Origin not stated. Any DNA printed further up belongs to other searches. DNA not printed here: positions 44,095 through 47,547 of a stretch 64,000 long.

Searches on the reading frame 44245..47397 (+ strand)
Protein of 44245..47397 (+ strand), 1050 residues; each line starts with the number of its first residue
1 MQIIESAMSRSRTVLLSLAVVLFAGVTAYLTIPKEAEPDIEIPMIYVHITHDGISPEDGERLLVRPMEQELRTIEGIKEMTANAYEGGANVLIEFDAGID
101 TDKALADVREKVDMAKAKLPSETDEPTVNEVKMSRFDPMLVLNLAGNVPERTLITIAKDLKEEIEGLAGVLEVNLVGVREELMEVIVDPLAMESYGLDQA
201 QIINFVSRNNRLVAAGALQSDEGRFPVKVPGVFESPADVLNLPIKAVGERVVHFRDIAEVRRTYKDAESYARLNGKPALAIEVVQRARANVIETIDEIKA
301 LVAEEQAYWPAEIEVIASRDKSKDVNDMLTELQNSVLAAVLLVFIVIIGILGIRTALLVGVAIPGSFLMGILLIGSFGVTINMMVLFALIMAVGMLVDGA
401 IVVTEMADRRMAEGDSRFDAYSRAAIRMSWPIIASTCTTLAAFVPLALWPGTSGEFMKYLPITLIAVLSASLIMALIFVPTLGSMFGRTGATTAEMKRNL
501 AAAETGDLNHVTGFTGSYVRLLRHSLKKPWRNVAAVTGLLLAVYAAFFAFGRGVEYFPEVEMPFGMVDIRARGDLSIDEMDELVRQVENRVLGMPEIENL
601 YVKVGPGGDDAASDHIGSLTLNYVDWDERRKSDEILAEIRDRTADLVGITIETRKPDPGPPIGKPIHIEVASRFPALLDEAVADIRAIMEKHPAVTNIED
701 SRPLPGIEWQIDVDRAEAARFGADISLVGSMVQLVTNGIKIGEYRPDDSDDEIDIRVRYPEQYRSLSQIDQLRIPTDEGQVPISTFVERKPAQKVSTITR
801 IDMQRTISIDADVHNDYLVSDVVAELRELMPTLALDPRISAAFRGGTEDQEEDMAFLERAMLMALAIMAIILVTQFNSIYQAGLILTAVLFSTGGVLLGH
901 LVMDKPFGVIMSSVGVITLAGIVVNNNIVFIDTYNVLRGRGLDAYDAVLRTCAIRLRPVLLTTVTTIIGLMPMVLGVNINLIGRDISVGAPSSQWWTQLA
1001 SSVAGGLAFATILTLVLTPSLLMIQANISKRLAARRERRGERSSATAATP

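Call 9: search_protein_families(library=pfam, proteins=[window:44245-47397:+])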
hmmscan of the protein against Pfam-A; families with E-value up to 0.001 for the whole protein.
window:44245-47397:+ (1050 aa): 1 family
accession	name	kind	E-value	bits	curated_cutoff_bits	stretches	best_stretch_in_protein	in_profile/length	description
PF00873.25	ACR_tran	-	6.2e-164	547.7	28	1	5-1023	3-1018/1021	AcrB/AcrD/AcrF family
